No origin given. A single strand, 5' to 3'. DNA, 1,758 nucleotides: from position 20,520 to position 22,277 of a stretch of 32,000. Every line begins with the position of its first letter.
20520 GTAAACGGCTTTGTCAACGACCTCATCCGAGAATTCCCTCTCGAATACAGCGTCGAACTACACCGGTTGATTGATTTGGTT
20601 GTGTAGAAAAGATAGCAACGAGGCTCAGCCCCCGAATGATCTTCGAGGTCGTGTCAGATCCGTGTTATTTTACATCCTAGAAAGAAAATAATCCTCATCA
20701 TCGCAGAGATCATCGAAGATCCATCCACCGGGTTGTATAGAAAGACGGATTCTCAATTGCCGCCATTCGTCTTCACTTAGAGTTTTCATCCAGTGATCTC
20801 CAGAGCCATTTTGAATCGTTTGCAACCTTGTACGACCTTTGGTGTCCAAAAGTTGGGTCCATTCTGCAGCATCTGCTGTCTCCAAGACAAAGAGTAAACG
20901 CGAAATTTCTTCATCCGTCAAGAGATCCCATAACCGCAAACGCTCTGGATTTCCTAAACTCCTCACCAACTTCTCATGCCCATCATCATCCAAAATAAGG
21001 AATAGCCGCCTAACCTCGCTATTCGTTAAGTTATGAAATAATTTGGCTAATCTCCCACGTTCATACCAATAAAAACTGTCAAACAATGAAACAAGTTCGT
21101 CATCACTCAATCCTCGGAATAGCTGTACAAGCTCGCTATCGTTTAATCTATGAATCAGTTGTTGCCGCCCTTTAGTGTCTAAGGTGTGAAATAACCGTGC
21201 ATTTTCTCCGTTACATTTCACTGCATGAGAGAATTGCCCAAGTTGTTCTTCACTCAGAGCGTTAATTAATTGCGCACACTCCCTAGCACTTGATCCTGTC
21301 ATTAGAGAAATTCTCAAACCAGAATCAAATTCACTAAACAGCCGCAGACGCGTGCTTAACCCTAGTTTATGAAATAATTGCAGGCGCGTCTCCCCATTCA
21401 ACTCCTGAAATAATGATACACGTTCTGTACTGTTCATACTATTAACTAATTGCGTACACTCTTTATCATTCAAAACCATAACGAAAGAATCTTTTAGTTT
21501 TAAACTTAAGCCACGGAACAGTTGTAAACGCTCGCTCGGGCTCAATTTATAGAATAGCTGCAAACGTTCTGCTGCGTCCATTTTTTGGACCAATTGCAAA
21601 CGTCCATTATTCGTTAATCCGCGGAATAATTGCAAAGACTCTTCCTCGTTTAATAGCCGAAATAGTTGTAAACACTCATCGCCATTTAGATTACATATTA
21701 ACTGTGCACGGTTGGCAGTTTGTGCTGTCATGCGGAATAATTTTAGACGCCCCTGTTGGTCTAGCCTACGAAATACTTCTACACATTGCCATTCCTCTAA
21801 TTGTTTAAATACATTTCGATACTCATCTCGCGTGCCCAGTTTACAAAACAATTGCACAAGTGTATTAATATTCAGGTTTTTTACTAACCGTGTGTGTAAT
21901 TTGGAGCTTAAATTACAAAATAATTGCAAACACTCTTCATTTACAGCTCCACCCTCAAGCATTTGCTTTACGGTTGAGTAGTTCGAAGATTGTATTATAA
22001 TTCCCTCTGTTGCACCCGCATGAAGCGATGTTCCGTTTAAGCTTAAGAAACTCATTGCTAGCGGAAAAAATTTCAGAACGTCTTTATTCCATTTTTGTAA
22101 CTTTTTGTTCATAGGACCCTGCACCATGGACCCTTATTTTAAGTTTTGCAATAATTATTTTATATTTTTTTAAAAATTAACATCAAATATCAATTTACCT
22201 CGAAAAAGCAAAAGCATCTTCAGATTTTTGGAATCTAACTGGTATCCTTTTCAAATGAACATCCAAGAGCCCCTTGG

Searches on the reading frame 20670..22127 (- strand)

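Call 10: search_protein_families(library=pfam, proteins=[window:20670-22127:-], max_evalue=0.01)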
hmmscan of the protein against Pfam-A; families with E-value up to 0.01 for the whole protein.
window:20670-22127:- (485 aa): 3 families
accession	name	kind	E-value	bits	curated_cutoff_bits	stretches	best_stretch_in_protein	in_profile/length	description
PF03448.22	MgtE_N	-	3.6e-34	117.8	25.9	5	137-223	3-89/102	MgtE intracellular N domain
PF10742.14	DUF2555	-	0.0044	17.3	25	0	100-115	21-36/55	Protein of unknown function (DUF2555)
PF24587.1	DUF7612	-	0.0072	16.6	27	0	245-336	33-124/132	Domain of unknown function (DUF7612)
